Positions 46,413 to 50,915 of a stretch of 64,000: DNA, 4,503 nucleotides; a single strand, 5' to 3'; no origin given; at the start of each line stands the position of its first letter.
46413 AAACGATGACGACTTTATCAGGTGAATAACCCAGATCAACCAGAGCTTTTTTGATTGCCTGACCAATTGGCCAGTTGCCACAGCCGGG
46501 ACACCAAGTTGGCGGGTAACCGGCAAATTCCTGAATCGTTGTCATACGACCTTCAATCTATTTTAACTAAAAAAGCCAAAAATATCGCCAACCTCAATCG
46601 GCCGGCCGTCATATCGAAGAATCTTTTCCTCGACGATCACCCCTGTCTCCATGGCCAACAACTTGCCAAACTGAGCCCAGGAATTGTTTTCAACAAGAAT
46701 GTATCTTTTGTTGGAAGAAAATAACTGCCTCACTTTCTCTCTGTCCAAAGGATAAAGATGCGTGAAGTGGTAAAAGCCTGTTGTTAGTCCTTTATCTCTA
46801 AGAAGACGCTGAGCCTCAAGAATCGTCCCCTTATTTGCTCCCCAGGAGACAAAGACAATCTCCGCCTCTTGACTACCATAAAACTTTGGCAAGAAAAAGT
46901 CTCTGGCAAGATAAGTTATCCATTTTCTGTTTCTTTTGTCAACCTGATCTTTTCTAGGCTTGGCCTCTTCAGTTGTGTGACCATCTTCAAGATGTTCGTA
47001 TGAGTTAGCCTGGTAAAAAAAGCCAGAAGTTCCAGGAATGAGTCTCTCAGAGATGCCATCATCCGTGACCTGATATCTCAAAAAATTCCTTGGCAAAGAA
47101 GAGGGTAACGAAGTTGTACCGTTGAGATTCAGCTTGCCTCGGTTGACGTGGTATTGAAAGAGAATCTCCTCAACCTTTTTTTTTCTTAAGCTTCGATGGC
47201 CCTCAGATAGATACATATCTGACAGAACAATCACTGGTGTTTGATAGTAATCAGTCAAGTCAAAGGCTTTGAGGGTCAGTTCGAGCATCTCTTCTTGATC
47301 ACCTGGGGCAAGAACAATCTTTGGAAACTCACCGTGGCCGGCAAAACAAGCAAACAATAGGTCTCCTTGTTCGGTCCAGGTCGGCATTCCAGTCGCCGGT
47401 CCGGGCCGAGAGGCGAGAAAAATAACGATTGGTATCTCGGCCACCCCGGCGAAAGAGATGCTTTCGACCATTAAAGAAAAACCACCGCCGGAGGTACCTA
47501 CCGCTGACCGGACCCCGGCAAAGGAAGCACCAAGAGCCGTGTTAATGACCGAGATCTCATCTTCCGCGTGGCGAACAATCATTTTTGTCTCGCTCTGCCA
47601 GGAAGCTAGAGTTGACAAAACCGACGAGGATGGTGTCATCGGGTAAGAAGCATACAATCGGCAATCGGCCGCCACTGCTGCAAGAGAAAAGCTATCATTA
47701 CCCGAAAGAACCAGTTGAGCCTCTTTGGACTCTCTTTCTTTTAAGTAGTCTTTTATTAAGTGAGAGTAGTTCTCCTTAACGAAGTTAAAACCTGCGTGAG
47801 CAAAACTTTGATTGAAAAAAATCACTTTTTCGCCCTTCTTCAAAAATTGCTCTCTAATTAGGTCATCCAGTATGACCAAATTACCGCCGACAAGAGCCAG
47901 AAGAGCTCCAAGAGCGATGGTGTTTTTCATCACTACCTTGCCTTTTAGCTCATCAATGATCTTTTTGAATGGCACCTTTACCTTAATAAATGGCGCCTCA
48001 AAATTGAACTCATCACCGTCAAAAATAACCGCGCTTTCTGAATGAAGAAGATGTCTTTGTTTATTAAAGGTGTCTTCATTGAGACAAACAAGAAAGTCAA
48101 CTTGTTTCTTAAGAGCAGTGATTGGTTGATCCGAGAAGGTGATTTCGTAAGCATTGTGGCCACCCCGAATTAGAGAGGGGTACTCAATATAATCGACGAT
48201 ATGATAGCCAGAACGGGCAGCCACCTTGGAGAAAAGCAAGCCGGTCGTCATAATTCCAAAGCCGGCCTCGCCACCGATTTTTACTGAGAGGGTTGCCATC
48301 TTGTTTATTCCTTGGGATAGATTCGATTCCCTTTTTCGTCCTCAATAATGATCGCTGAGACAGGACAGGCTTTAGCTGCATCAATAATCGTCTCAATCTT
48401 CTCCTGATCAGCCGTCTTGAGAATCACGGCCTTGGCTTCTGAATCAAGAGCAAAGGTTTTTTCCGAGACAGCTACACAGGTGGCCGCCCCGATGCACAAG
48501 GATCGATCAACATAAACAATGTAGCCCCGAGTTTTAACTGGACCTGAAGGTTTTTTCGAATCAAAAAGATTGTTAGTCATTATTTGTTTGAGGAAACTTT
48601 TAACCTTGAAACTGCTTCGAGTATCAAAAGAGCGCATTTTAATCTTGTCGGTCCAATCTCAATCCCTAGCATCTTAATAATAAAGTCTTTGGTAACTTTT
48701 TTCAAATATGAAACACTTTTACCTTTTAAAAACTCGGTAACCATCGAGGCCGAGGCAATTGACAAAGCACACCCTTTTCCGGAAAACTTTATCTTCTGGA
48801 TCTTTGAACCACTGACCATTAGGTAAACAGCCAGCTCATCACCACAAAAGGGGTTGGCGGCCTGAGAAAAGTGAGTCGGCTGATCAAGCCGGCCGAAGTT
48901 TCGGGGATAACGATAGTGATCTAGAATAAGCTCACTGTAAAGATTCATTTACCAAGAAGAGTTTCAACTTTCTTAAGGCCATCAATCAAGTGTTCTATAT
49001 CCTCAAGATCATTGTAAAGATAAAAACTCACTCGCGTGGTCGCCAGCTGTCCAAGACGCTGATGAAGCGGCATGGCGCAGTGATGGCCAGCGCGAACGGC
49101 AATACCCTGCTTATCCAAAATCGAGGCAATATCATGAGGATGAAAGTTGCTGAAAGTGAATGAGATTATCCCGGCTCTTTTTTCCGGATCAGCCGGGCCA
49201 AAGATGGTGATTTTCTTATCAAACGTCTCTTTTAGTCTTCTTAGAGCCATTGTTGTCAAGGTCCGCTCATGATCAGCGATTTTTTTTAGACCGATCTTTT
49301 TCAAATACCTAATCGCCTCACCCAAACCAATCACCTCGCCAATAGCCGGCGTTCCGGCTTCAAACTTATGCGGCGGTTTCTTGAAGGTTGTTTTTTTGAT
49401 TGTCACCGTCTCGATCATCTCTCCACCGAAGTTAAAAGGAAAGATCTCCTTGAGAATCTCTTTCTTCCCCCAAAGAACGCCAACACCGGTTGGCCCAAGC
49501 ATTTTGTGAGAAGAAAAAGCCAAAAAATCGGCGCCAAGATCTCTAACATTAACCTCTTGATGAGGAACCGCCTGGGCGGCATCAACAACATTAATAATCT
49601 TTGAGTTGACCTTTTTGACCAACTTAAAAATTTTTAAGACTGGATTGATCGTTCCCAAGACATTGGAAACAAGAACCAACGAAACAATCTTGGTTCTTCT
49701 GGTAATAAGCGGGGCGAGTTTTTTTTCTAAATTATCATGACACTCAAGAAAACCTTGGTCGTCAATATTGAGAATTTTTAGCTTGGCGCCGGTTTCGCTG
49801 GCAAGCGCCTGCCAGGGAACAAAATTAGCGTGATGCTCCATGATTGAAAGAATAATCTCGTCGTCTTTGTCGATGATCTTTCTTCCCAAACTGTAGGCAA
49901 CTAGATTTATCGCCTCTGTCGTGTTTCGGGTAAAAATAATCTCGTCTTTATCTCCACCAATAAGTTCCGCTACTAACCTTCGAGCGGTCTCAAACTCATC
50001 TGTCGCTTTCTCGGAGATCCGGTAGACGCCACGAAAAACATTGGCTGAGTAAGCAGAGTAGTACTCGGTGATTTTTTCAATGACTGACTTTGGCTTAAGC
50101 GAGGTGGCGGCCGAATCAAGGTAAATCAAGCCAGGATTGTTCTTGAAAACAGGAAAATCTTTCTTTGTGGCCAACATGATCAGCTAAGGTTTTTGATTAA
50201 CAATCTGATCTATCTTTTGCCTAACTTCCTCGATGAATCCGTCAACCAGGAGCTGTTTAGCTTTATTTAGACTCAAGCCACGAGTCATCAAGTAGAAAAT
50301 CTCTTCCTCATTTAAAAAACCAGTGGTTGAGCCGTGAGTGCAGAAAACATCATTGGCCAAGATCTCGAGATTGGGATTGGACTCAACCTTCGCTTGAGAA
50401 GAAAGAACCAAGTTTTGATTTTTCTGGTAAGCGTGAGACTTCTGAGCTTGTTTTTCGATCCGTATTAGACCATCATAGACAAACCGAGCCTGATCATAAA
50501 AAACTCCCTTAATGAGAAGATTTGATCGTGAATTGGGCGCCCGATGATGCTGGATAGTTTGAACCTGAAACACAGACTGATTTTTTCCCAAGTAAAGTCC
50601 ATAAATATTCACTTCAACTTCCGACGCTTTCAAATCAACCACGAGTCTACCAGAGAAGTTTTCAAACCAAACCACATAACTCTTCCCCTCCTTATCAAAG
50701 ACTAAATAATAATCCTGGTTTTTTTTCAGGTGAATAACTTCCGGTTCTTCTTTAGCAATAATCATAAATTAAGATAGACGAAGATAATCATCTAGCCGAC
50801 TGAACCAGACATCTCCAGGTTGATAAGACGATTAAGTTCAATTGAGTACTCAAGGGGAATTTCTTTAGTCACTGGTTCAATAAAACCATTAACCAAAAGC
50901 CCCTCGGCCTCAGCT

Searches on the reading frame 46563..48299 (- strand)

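Call 43: search_protein_families(library=ncbifam, proteins=[window:46563-48299:-], max_evalue=1e-10)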
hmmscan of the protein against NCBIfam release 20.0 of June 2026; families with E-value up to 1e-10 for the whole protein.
window:46563-48299:- (578 aa): 12 families
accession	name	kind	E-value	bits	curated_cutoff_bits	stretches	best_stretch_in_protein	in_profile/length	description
TIGR03710.1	OAFO_sf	subfamily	1.7e-175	584.8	482.75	1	4-573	2-557/561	2-oxoacid:acceptor oxidoreductase subunit alpha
NF041170.1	Oxoac_fdxalpha_Archa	equivalog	1e-118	397.4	800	2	115-573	159-615/636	2-oxoacid:ferredoxin oxidoreductase subunit alpha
NF006412.0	PRK08659.1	equivalog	3.8e-64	217.3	411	1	194-573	4-369/378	2-oxoacid:acceptor oxidoreductase subunit alpha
NF007206.0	PRK09627.1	equivalog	2.1e-55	188.2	579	1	196-572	4-367/375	2-oxoglutarate synthase subunit alpha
NF005507.0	PRK07119.1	subfamily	2.3e-47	161.6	399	1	194-372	3-181/352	3-methyl-2-oxobutanoate dehydrogenase subunit VorB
NF006232.0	PRK08366.1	equivalog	1.5e-20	73.2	646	1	191-363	3-171/394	2-ketoisovalerate ferredoxin oxidoreductase subunit alpha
NF040682.1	PorA_Arch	equivalog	3e-20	72.5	550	1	196-314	4-123/387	pyruvate synthase subunit PorA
NF006233.0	PRK08367.1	equivalog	5.7e-18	65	625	1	196-348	5-153/394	pyruvate ferredoxin oxidoreductase subunit alpha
NF007201.0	PRK09622.1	equivalog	1.6e-16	60.2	590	1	197-365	12-178/405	2-oxoacid:ferredoxin oxidoreductase subunit alpha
TIGR03336.1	IOR_alpha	equivalog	1.7e-16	59.7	650.9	1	197-360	4-161/595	indolepyruvate ferredoxin oxidoreductase subunit alpha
NF045764.1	PhenlGlyoxDHPadG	equivalog_domain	1.3e-12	46.9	700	1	196-370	3-176/398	NADH-dependent phenylglyoxylate dehydrogenase subunit alpha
NF006211.0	PRK08338.1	equivalog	4.2e-12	45.9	239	1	6-137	3-133/170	2-oxoacid:ferredoxin oxidoreductase subunit gamma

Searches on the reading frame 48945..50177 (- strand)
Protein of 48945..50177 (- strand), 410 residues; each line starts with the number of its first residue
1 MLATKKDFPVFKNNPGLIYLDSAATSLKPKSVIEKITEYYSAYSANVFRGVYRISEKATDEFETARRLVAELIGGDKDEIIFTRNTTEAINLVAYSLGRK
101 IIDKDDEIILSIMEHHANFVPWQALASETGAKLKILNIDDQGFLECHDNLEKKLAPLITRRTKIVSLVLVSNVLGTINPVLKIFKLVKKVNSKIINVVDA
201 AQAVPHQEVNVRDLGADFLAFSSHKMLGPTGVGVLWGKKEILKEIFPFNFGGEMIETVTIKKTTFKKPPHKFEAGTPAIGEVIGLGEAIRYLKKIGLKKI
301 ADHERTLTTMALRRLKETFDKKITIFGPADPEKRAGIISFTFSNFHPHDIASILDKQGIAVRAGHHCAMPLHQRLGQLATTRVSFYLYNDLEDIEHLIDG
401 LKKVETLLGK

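Call 43: search_protein_families(library=ncbifam, proteins=[window:48945-50177:-], max_evalue=1e-10)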
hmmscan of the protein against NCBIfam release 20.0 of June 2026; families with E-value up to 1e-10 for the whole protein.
window:48945-50177:- (410 aa): 16 families
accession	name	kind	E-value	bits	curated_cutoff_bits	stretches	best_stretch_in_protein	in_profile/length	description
TIGR01979.1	sufS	subfamily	7.6e-162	538.7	475.1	1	4-408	3-402/403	SufS family cysteine desulfurase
NF041166.1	f2_encap_cargo1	exception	3.4e-137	459.2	800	1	3-403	229-622/623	family 2A encapsulin nanocompartment cargo protein cysteine desulfurase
NF006791.0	PRK09295.1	equivalog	6.2e-120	401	661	1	5-409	9-406/406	cysteine desulfurase SufS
NF008126.0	PRK10874.1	equivalog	8.9e-103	344.5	607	1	5-408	10-399/401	cysteine desulfurase CsdA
TIGR03392.1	FeS_syn_CsdA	equivalog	9.7e-101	337.8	493.6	1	5-408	7-396/398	cysteine desulfurase CsdA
TIGR01977.1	am_tr_V_EF2568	hypoth_equivalog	4.9e-77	259.5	377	1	18-404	1-376/376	cysteine desulfurase family protein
TIGR01976.1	am_tr_V_VC1184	hypoth_equivalog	4.3e-65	220.6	352.35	1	5-399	7-399/401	cysteine desulfurase-like protein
NF040779.1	Sec_lyase_SclA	exception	5.9e-55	186.7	525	1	18-404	1-376/378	selenocysteine lyase SclA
TIGR03402.1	FeS_nifS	equivalog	1.6e-44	152.3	530.75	1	18-368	1-322/379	cysteine desulfurase NifS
TIGR03235.1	DNA_S_dndA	equivalog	7.9e-39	133.9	480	1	19-368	1-325/353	cysteine desulfurase DndA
TIGR02006.1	IscS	equivalog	1.1e-33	116.8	643.2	1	18-317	5-281/402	IscS subfamily cysteine desulfurase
NF010611.0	PRK14012.1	equivalog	3.8e-33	115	548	1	18-367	7-330/406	IscS subfamily cysteine desulfurase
TIGR03403.1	nifS_epsilon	equivalog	3.2e-26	92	587.7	1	18-256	1-231/382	NifS family cysteine desulfurase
NF002806.0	PRK02948.1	subfamily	6.7e-26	91.1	304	1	17-240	1-215/381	IscS subfamily cysteine desulfurase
TIGR04343.1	egtE_PLP_lyase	equivalog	4.6e-20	71.8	400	1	18-311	15-283/370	ergothioneine biosynthesis PLP-dependent enzyme EgtE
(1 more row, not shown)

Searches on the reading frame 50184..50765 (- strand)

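Call 43: search_protein_families(library=ncbifam, proteins=[window:50184-50765:-], max_evalue=1e-10)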
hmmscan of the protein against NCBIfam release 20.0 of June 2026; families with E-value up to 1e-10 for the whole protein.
window:50184-50765:- (193 aa): 5 families
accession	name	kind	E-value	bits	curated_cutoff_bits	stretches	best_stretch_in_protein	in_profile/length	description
TIGR01981.1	sufD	equivalog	2.9e-52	177.7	222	1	40-187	121-268/275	Fe-S cluster assembly protein SufD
NF008194.0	PRK10948.1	equivalog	2.1e-31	109.2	489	1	40-187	256-403/423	Fe-S cluster assembly protein SufD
TIGR01980.1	sufB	equivalog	3e-24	85.5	346.4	1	45-185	296-436/448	Fe-S cluster assembly protein SufB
NF008773.0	PRK11814.1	equivalog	1.3e-18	66.9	717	1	45-185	323-463/484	Fe-S cluster assembly protein SufB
NF052511.1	SUF_like_SmsB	exception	6.4e-16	58.4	650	1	52-185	294-425/445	SUF-like minimal system protein SmsB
